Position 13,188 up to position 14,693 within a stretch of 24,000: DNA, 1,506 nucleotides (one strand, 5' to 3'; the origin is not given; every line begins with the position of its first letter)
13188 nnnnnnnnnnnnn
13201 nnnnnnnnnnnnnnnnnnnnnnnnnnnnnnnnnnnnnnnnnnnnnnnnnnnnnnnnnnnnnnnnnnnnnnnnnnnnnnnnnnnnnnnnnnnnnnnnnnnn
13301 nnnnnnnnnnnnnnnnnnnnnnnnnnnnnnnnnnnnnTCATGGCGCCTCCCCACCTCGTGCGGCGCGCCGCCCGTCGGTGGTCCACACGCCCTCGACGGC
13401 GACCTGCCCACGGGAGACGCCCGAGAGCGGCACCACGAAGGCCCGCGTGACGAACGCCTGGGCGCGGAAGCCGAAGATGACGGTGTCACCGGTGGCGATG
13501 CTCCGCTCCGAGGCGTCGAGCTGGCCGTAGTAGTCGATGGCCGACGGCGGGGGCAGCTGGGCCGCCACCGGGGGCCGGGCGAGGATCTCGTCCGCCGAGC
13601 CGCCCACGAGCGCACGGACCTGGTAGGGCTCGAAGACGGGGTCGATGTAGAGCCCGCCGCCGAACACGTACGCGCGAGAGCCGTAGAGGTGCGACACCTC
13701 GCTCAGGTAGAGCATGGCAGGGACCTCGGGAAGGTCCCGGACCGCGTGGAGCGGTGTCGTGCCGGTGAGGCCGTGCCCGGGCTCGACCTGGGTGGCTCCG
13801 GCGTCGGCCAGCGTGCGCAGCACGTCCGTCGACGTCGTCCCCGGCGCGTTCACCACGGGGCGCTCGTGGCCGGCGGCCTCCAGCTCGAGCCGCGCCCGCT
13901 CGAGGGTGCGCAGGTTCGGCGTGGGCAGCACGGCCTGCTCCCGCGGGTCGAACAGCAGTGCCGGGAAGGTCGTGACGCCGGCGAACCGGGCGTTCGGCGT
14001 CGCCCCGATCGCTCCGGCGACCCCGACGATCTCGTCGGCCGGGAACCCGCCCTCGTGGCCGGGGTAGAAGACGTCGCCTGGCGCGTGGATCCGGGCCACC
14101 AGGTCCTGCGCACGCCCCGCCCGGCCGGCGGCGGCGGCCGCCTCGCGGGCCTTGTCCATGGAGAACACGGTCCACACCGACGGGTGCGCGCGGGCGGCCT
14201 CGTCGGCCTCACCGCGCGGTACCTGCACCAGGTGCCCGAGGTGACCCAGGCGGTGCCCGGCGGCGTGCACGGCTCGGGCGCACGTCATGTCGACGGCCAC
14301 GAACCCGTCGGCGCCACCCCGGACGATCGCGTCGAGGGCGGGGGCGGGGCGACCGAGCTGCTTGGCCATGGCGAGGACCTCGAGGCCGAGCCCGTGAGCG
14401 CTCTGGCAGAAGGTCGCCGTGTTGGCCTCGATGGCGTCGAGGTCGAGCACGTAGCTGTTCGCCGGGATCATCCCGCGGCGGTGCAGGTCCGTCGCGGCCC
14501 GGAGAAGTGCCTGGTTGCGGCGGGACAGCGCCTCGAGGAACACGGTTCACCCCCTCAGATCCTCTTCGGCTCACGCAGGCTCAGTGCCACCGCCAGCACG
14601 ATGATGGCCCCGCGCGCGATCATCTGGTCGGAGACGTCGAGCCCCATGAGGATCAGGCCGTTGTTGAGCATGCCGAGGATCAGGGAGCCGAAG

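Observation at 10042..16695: Uncharacterised six-gene operon: sugar-type ABC importer with two binding proteins, an embedded YhfX-like PLP enzyme and a terminal M20 amidohydrolase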

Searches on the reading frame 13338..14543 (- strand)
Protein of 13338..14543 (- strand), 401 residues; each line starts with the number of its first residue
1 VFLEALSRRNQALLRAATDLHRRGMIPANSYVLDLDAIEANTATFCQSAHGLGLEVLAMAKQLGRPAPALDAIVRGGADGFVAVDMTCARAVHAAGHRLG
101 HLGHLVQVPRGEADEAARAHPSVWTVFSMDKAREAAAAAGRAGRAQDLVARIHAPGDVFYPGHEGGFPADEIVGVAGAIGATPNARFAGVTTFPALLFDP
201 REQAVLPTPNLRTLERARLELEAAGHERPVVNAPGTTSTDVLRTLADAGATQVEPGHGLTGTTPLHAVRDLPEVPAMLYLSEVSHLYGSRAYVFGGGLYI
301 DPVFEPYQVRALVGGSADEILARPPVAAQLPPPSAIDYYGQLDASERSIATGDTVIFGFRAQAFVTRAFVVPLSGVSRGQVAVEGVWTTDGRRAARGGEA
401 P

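Call 6: search_protein_families(library=pfam, proteins=[window:13338-14543:-], max_evalue=0.01)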
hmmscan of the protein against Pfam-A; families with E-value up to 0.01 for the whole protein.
window:13338-14543:- (401 aa): 2 families
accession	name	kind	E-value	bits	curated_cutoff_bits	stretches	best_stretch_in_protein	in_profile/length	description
PF21279.3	YhfX-like_C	-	8.1e-23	81.3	27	1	278-381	1-95/97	YhfX-like, C-terminal domain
PF01168.26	Ala_racemase_N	-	1.2e-17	64.9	24.1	1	34-264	2-220/220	Alanine racemase, N-terminal domain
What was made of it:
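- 13338..14543 (-): YhfX-family fold-type III PLP enzyme, encoded between the permease and ATPase genes. Pfam YhfX-like_C (8e-23) and Ala_racemase_N (1e-17) (call 6).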

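Call 7: search_protein_families(library=ncbifam, proteins=[window:13338-14543:-], max_evalue=0.001)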
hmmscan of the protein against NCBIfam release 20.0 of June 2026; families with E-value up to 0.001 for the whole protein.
window:13338-14543:- (401 aa): 0 families
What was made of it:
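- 13338..14543 (-): No NCBIfam model matches (call 7).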

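Call 10: find_homologous_proteins(query=window:13338-14543:-, max_evalue=0.00001)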
Query window:13338-14543:- (401 aa): 3291 proteins with E <= 0.00001 among 8000 candidates; the best 120 are listed.
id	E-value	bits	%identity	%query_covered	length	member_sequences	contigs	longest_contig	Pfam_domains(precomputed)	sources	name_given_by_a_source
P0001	1.5e-178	612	71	98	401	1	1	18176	PF21279.4,PF01168.27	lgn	-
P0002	4.3e-165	568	68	99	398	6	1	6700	PF21279.4,PF01168.27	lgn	-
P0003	1.4e-161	556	66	98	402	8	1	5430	PF21279.4,PF01168.27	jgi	jgi:predicted amino acid racemase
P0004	1.0e-160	553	66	98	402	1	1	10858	PF21279.4,PF01168.27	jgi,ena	-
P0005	1.7e-159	549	64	98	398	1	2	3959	PF21279.4,PF01168.27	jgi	-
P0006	1.9e-159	549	65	100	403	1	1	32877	PF21279.4,PF01168.27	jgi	jgi:predicted amino acid racemase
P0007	2.9e-159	548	67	99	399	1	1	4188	PF21279.4,PF01168.27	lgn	-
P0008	3.2e-159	548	65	99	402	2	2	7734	PF21279.4,PF01168.27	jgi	jgi:predicted amino acid racemase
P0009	5.4e-159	547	65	98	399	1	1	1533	PF21279.4,PF01168.27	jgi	-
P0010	1.0e-158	547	65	98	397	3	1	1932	PF21279.4,PF01168.27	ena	-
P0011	2.6e-158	545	63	99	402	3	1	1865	PF21279.4,PF01168.27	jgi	-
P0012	7.4e-158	544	64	98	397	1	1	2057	PF21279.4,PF01168.27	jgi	jgi:predicted amino acid racemase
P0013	1.5e-157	543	66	99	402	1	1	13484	PF21279.4,PF01168.27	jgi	jgi:predicted amino acid racemase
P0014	7.7e-157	540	63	100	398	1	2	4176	PF21279.4,PF01168.27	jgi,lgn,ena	-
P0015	8.5e-157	540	65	98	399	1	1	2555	PF21279.4,PF01168.27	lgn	-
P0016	1.2e-156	540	64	99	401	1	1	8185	PF21279.4,PF01168.27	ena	-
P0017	8.1e-156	537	63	100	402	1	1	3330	PF21279.4,PF01168.27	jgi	jgi:predicted amino acid racemase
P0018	1.0e-155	537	64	98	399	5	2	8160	PF21279.4,PF01168.27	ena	-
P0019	4.2e-155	535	64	98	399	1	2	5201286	PF21279.4,PF01168.27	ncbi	-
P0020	4.9e-155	534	64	98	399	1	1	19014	PF21279.4,PF01168.27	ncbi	-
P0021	8.5e-155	534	63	98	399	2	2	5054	PF21279.4,PF01168.27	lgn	-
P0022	1.1e-153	530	63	98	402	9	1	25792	PF21279.4,PF01168.27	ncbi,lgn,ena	-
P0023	1.2e-153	530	63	98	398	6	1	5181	PF21279.4,PF01168.27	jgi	jgi:predicted amino acid racemase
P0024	1.4e-153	530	64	100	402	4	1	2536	PF21279.4,PF01168.27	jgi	jgi:predicted amino acid racemase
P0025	3.2e-153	528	62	98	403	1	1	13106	PF21279.4,PF01168.27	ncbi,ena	-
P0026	3.8e-153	528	64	99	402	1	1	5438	PF21279.4,PF01168.27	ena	-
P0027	4.5e-153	528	61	98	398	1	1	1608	PF21279.4,PF01168.27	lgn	-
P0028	1.1e-152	527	62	98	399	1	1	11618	PF21279.4,PF01168.27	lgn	-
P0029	1.6e-152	526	62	98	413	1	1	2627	PF21279.4,PF01168.27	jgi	jgi:predicted amino acid racemase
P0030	2.3e-152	526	64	98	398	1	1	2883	PF21279.4,PF01168.27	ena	-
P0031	2.8e-152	525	63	99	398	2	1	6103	PF21279.4,PF01168.27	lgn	-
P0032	3.0e-152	525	63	98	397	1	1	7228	PF21279.4,PF01168.27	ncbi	-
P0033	5.0e-152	525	61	99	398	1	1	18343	PF21279.4,PF01168.27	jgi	-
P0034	1.4e-151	523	62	98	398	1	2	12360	PF21279.4,PF01168.27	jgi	jgi:predicted amino acid racemase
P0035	1.5e-151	523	61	98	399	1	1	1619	PF21279.4,PF01168.27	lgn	-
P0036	1.6e-151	523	64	99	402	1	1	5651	PF21279.4,PF01168.27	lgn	-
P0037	1.7e-151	523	61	98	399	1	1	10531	PF21279.4,PF01168.27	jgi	jgi:predicted amino acid racemase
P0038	1.7e-151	523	61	99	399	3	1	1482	PF21279.4,PF01168.27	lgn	-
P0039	2.6e-151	522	62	98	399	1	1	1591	PF21279.4,PF01168.27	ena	-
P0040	2.7e-151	522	62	98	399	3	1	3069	PF21279.4,PF01168.27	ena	-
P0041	3.7e-151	522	62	98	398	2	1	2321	PF21279.4,PF01168.27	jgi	jgi:predicted amino acid racemase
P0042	3.8e-151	522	62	98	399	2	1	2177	PF21279.4,PF01168.27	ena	-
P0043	6.8e-151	521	61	98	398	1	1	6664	PF21279.4,PF01168.27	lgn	-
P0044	1.0e-150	520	63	99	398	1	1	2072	PF21279.4,PF01168.27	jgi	jgi:predicted amino acid racemase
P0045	3.3e-150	519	63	98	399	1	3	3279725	PF21279.4,PF01168.27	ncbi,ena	-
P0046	4.0e-150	518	60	98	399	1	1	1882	PF21279.4,PF01168.27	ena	-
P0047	4.8e-150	518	63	99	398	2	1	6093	PF21279.4,PF01168.27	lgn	-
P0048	7.1e-150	517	63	98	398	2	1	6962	PF21279.4,PF01168.27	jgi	-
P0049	9.6e-150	517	60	98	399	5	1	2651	PF21279.4,PF01168.27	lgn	-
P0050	2.9e-149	515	64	99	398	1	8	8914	PF21279.4,PF01168.27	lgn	-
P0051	3.6e-149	515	61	98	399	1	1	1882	PF21279.4,PF01168.27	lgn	-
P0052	5.2e-149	515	62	98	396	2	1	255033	PF21279.4,PF01168.27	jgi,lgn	-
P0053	7.5e-149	514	60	98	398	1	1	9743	PF21279.4,PF01168.27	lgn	-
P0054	1.3e-148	513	59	99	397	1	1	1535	PF21279.4,PF01168.27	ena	-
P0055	1.6e-148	513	60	98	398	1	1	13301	PF21279.4,PF01168.27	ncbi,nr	ncbi:MAG: YhfX family PLP-dependent enzyme [Chloroflexi bacterium]|nr:YhfX family PLP-dependent enzy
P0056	1.7e-148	513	61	99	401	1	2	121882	PF21279.4,PF01168.27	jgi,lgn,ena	jgi:predicted amino acid racemase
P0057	2.0e-148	513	62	99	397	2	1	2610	PF21279.4,PF01168.27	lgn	-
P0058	2.6e-148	512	63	98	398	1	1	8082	PF21279.4,PF01168.27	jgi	jgi:predicted amino acid racemase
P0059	8.7e-148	511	62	99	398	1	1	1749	PF21279.4,PF01168.27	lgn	-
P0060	1.9e-147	509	63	98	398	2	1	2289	PF21279.4,PF01168.27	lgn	-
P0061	2.7e-147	509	59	98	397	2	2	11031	PF21279.4,PF01168.27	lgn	-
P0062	1.3e-146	507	64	98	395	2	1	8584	PF21279.4,PF01168.27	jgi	-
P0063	2.2e-146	506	63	98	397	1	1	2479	PF21279.4,PF01168.27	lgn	-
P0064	5.2e-146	505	59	98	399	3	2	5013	PF21279.4,PF01168.27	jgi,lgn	jgi:predicted amino acid racemase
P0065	1.4e-145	503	59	98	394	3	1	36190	PF21279.4,PF01168.27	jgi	-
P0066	2.5e-145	503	60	99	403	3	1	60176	PF21279.4,PF01168.27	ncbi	-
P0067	3.3e-145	502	57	98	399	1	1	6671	PF21279.4,PF01168.27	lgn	-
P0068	4.5e-145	502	61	98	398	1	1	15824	PF21279.4,PF01168.27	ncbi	-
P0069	7.7e-145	501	62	99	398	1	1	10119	PF21279.4,PF01168.27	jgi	jgi:predicted amino acid racemase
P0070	3.0e-144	499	62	99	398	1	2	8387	PF21279.4,PF01168.27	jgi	jgi:predicted amino acid racemase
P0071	3.8e-144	499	60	99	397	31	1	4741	PF21279.4,PF01168.27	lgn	-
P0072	6.7e-144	498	63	98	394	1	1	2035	PF21279.4,PF01168.27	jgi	jgi:predicted amino acid racemase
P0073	1.1e-143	497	62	98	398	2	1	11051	PF21279.4,PF01168.27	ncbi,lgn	-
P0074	1.7e-143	496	61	99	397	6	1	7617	PF21279.4,PF01168.27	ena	-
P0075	1.7e-143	496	63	97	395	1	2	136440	PF21279.4,PF01168.27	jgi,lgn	jgi:predicted amino acid racemase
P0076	1.7e-143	496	62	99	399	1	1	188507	PF21279.4,PF01168.27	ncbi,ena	-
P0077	1.8e-143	496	62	98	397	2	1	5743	PF21279.4,PF01168.27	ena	-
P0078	2.9e-143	496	58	98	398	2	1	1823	PF21279.4,PF01168.27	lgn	-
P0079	3.1e-143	496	60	98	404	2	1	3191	PF21279.4,PF01168.27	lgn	-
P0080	3.6e-143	495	64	98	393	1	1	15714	PF21279.4,PF01168.27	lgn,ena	-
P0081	5.0e-143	495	61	98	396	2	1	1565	PF21279.4,PF01168.27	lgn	-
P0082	6.8e-143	494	61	98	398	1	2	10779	PF21279.4,PF01168.27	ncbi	ncbi:MAG: alanine racemase [Acidimicrobiales bacterium]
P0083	6.8e-143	494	64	97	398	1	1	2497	PF21279.4,PF01168.27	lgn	-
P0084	9.6e-143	494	59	98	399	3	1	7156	PF21279.4,PF01168.27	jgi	jgi:predicted amino acid racemase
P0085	1.2e-142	494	59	98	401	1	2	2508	PF21279.4,PF01168.27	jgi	jgi:predicted amino acid racemase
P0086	1.3e-142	494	60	99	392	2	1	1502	PF21279.4,PF01168.27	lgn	-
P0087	1.6e-142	493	63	98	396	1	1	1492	PF21279.4,PF01168.27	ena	-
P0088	2.4e-142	493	64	99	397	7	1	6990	PF21279.4,PF01168.27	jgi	jgi:predicted amino acid racemase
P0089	2.9e-142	492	61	98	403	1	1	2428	PF21279.4,PF01168.27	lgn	-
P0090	3.9e-142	492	62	98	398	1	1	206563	PF21279.4,PF01168.27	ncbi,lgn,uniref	ncbi:alanine racemase [Streptosporangium sp. NPDC051023]|uniref:alanine racemase n=1 Tax=Streptospor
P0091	4.6e-142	492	63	98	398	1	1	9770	PF21279.4,PF01168.27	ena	-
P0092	6.0e-142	491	61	98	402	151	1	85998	PF21279.4,PF01168.27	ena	-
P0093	6.1e-142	491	61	98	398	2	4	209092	PF21279.4,PF01168.27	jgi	jgi:predicted amino acid racemase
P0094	6.9e-142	491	61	99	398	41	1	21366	PF21279.4,PF01168.27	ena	-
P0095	7.6e-142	491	60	99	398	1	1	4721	PF21279.4,PF01168.27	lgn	-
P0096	9.7e-142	491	62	98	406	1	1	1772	PF21279.4,PF01168.27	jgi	jgi:predicted amino acid racemase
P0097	1.3e-141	490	56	98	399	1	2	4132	PF21279.4,PF01168.27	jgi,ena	-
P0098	1.5e-141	490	59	99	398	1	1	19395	PF21279.4,PF01168.27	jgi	jgi:predicted amino acid racemase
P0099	1.5e-141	490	57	98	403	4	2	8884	PF21279.4,PF01168.27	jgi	-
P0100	1.6e-141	490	61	98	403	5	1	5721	PF21279.4,PF01168.27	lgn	-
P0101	1.6e-141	490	62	99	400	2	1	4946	PF21279.4,PF01168.27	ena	-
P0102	1.6e-141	490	62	98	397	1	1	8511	PF21279.4,PF01168.27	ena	-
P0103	1.7e-141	490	60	99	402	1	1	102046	PF21279.4,PF01168.27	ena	-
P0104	2.1e-141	490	63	99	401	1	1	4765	PF21279.4,PF01168.27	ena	-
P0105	2.4e-141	489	63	99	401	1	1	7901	PF21279.4,PF01168.27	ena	-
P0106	2.6e-141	489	62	98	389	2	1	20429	PF21279.4,PF01168.27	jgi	jgi:predicted amino acid racemase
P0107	3.1e-141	489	61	99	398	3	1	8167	PF21279.4,PF01168.27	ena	-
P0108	3.1e-141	489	56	98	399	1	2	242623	PF21279.4,PF01168.27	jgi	jgi:predicted amino acid racemase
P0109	3.6e-141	489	62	99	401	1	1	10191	PF21279.4,PF01168.27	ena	-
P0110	4.3e-141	489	59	98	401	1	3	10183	PF21279.4,PF01168.27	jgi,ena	-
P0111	8.0e-141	488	64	99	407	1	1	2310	PF21279.4,PF01168.27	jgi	jgi:predicted amino acid racemase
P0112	1.1e-140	487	60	99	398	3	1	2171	PF21279.4,PF01168.27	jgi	jgi:predicted amino acid racemase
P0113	1.1e-140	487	57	98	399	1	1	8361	PF21279.4,PF01168.27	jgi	jgi:predicted amino acid racemase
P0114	1.2e-140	487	62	98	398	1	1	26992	PF21279.4,PF01168.27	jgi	jgi:predicted amino acid racemase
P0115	1.2e-140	487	56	98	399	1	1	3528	PF21279.4,PF01168.27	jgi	jgi:predicted amino acid racemase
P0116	1.5e-140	487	60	99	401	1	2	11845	PF21279.4,PF01168.27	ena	-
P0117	1.8e-140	487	62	98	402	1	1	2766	PF21279.4,PF01168.27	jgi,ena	-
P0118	1.9e-140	486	60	99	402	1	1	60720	PF21279.4,PF01168.27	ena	-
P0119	1.9e-140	486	60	99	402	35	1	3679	PF21279.4,PF01168.27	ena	-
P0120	1.9e-140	486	57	98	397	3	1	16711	PF21279.4,PF01168.27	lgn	-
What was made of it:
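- Tried and rejected: The window's own YhfX protein is not in the protein collection; the best hit is 71% identical (call 10).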

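Call 12: find_related_loci(query=A1, collection=genome_contigs, flank=10000)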
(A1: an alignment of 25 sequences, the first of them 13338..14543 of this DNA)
Query A1 (401 aa) in genome_contigs; peptide patterns used: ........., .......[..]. (x = any residue, [..] = any of these).
599 stretches matched a pattern (row limit reached: there are more); 578 encode a relative of the query (tblastn E <= 1e-3); the best 80 are kept; 80 distinct loci.
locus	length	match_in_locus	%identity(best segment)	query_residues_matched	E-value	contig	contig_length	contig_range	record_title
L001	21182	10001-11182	64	1-394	1e-158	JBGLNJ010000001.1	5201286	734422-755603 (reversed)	MAG: Anaerolineae bacterium isolate PPR_0270 scaffold_52704, whole genome shotgun sequence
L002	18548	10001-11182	63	1-394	4e-155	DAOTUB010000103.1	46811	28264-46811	MAG TPA_asm: Anaerolineae bacterium isolate F17_41 k129_1590869, whole genome shotgun sequence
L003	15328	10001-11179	64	1-393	2e-153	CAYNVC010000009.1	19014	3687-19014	MAG TPA_asm: uncultured Anaerolineales bacterium isolate binchicken_co67_58 genome assembly, contig: NODE_2905_length_19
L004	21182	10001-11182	63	1-394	4e-147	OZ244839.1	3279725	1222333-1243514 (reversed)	MAG: Alphaproteobacteria bacterium isolate 6fc921c6-fbc8-4da4-8046-d56663dc60e1 genome assembly, chromosome: 1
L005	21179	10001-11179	58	1-393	2e-145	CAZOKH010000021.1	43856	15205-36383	MAG TPA_asm: uncultured Anaerolineaceae bacterium isolate binchicken_co27_441 genome assembly, contig: NODE_1474_length_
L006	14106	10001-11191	60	1-397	4e-144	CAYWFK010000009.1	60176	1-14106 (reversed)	MAG TPA_asm: uncultured Anaerolineales bacterium isolate binchicken_co67_197 genome assembly, contig: NODE_397_length_60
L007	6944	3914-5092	56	1-393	9e-144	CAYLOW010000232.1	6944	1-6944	MAG TPA_asm: uncultured Anaerolinea sp. isolate SRP272421_co2_256 genome assembly, contig: NODE_43523_length_6944_cov_5.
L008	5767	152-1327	57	1-392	2e-144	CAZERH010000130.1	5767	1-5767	MAG TPA_asm: uncultured Anaerolineaceae bacterium isolate binchicken_co67_50 genome assembly, contig: NODE_16558_length_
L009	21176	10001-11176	55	1-393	1e-142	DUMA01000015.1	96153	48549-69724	MAG TPA_asm: Thermoanaerobacterales bacterium isolate AS04akNAM_31 16384_AS04, whole genome shotgun sequence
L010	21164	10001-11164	64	1-392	5e-142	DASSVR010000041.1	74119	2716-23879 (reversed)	MAG TPA_asm: Solirubrobacterales bacterium isolate SMAG_U601 k141_75017, whole genome shotgun sequence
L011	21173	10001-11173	62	1-393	2e-141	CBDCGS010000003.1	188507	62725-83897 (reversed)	MAG: Alphaproteobacteria bacterium isolate 5446f676-90f9-4cd8-9f6e-1057d8fbf5d8 genome assembly, contig: contig_3, whole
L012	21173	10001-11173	57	1-393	3e-141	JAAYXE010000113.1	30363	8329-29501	MAG: Chloroflexota bacterium isolate AS02xzSISU_56 28755_AS02, whole genome shotgun sequence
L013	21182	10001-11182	61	1-394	1e-139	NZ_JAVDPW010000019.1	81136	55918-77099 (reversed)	Inquilinus ginsengisoli strain 584 Ga0365416_19, whole genome shotgun sequence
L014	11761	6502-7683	60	1-394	2e-139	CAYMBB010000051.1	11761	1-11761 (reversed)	MAG TPA_asm: uncultured Anaerolineaceae bacterium isolate SRP093762_co1_178 genome assembly, contig: NODE_3179_length_11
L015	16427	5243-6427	60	1-395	5e-139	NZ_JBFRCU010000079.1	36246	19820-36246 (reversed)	Inquilinus sp. YAF38 SCAFFOLD_78, whole genome shotgun sequence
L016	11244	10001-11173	61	1-391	1e-138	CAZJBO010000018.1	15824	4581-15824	MAG TPA_asm: uncultured Anaerolineae bacterium isolate binchicken_co67_161 genome assembly, contig: NODE_3788_length_158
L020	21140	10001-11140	59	1-379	3e-137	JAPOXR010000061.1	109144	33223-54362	MAG: Rhodobacteraceae bacterium isolate COS4_bin_11 NODE_184_length_109144_cov_135.817, whole genome shotgun sequence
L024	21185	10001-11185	60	1-395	4e-136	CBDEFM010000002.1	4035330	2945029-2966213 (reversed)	MAG: Alphaproteobacteria bacterium isolate aeb00254-6c42-428d-b364-e2f44f9e6819 genome assembly, contig: contig_2, whole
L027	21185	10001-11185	60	1-395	9e-135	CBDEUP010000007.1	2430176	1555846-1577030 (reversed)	MAG: Alphaproteobacteria bacterium isolate d5badbbc-828c-4e68-9d16-dc84226a5d6f genome assembly, contig: contig_7, whole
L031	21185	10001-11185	60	1-395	2e-134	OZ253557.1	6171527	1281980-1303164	MAG: Alphaproteobacteria bacterium isolate 076c979e-b32e-4df2-94ec-b05dd2327168 genome assembly, chromosome: 1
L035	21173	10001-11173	58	1-387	5e-134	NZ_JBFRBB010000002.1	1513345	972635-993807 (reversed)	Hoeflea sp. TYP-13 scaffold2, whole genome shotgun sequence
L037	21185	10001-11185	58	1-395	1e-133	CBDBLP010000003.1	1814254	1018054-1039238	MAG: Alphaproteobacteria bacterium isolate 37c3e897-58c7-439f-9262-4bba990a831e genome assembly, contig: contig_3, whole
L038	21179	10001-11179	60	1-392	1e-133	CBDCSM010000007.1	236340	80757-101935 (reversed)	MAG: Paracoccaceae bacterium isolate fce447b2-faed-4fd8-83a0-125ef3c917a2 genome assembly, contig: contig_7, whole genom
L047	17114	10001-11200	52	1-398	3e-132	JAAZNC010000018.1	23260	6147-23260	MAG: Chloroflexota bacterium isolate AS27yjCOA_124 24437_AS27, whole genome shotgun sequence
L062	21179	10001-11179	59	1-391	3e-131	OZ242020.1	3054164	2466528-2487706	MAG: Candidatus Aldehydirespirator sp. isolate e313b85e-ec7d-4cdc-85e9-6ebe66dc02c3 genome assembly, chromosome: 1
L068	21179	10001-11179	55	1-392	3e-131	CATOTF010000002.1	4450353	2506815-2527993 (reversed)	MAG: uncultured Rhizobiaceae bacterium isolate 549a7c9a-40e5-4b7f-bccc-05cc6f8e5008 genome assembly, contig: contig_2, w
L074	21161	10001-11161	56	1-386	9e-131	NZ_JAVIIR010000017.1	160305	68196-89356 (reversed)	Mesorhizobium vachelliae strain VK25A VK25A_NODE_17_length_160305_cov_27_740284_pilon, whole genome shotgun sequence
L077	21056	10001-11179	57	1-391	4e-130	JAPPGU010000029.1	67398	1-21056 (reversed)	MAG: bacterium isolate RHO1_bin_64 NODE_944_length_67398_cov_114.158339, whole genome shotgun sequence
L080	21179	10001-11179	57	1-391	3e-130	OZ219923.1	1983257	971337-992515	MAG: Acidimicrobiia bacterium isolate 542d8752-d573-496e-aaa5-f876508f7d52 genome assembly, chromosome: 2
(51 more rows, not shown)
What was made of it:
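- A scan of species-representative genomes found 578 loci encoding a YhfX relative (call 12). The loci come from Chloroflexota, Alphaproteobacteria, Actinomycetota, Acidobacteriota, Spirochaetota and Bacillota (call 12).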

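Call 20: search_solved_structures(query=window:13338-14543:-, max_evalue=0.01, show_alignments=1)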
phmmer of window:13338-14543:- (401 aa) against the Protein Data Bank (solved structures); distinct sequences matched with E-value up to 0.01: 1.
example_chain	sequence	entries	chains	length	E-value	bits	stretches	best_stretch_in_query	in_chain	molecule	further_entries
4kbx_A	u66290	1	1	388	5.4e-73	249.5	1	1-389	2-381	Uncharacterized protein YhfX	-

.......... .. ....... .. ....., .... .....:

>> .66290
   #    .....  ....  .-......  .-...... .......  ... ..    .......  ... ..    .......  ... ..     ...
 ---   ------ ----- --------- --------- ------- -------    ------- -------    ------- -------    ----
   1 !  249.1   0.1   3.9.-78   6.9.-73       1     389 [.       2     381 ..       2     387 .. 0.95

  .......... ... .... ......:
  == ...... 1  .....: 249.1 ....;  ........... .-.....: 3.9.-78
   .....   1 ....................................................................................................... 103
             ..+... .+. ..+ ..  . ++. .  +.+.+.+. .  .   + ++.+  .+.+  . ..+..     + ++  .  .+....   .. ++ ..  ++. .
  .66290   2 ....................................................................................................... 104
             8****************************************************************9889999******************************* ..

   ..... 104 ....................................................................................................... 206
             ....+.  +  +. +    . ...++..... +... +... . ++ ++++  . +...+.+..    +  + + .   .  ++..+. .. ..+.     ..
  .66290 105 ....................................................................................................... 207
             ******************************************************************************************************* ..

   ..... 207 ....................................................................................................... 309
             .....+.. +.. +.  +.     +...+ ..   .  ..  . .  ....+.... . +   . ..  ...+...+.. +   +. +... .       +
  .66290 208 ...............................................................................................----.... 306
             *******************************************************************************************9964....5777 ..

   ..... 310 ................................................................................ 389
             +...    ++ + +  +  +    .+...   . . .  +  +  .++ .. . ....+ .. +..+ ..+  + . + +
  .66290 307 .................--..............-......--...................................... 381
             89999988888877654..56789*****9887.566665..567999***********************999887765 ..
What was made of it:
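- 13338..14543 (-): E. coli YhfX, PDB 4KBX: E = 5e-73 (call 20).
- On YhfX family of fold-type III PLP enzymes: phmmer gives E = 5.4e-73 over residues 1-389 (call 20).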
